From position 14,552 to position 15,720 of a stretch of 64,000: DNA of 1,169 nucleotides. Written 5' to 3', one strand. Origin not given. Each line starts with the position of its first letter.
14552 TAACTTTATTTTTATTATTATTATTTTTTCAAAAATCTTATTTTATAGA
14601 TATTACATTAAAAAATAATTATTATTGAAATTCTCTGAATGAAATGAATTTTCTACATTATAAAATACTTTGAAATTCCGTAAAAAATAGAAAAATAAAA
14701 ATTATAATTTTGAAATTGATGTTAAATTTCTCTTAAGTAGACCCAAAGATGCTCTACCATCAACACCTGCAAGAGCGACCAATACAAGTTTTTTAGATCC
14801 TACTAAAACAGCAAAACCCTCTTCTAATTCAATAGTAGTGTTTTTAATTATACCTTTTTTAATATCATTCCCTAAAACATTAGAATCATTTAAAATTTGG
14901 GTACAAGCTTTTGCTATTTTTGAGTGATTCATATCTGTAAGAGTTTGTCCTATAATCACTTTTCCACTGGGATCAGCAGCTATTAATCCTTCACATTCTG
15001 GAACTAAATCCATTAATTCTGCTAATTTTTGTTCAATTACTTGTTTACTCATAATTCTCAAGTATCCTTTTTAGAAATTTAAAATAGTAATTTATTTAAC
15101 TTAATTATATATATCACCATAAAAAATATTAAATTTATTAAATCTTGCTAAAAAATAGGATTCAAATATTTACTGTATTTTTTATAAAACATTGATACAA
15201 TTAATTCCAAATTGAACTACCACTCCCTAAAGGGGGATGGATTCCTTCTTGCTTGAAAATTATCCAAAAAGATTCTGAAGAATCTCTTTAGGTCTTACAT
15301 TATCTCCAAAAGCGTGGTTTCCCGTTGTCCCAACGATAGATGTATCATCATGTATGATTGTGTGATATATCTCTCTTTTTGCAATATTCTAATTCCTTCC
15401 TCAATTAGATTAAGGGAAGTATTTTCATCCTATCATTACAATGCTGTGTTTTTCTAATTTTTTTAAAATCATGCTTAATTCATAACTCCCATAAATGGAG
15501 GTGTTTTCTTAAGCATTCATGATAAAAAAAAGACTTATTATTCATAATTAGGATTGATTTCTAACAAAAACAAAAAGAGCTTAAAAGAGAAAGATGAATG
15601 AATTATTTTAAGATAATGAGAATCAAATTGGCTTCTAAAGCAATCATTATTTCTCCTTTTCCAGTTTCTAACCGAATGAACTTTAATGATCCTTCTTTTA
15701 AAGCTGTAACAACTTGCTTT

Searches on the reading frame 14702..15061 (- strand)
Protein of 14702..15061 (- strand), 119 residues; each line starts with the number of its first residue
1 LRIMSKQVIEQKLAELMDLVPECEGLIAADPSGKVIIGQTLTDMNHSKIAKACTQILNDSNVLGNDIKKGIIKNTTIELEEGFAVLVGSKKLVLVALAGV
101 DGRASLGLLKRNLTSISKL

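Call 13: search_protein_families(library=pfam, proteins=[window:14702-15061:-])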
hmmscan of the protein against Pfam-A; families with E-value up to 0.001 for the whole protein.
window:14702-15061:- (119 aa): 1 family
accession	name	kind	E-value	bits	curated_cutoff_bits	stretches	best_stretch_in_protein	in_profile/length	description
PF03259.23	Robl_LC7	-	0.00045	20.3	23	1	12-97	4-90/91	Roadblock/LC7 domain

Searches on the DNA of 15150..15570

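Call 33: search_rna_families(source=window, threshold=evalue, max_evalue=1, start=15150, end=15570, show_alignments=1)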
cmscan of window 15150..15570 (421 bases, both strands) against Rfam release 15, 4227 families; matches with E-value up to 1: 2.
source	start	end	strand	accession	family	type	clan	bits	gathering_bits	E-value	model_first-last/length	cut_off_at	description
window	15178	15348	+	RF02070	STnc300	Gene; sRNA;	-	24.2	80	0.5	1-159/159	no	Salmonella enterica sRNA STnc300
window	15256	15351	-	RF02269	HPnc0580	Gene; sRNA;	-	22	37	0.24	1-105/105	no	Heliobacter pylori small RNA HPnc0580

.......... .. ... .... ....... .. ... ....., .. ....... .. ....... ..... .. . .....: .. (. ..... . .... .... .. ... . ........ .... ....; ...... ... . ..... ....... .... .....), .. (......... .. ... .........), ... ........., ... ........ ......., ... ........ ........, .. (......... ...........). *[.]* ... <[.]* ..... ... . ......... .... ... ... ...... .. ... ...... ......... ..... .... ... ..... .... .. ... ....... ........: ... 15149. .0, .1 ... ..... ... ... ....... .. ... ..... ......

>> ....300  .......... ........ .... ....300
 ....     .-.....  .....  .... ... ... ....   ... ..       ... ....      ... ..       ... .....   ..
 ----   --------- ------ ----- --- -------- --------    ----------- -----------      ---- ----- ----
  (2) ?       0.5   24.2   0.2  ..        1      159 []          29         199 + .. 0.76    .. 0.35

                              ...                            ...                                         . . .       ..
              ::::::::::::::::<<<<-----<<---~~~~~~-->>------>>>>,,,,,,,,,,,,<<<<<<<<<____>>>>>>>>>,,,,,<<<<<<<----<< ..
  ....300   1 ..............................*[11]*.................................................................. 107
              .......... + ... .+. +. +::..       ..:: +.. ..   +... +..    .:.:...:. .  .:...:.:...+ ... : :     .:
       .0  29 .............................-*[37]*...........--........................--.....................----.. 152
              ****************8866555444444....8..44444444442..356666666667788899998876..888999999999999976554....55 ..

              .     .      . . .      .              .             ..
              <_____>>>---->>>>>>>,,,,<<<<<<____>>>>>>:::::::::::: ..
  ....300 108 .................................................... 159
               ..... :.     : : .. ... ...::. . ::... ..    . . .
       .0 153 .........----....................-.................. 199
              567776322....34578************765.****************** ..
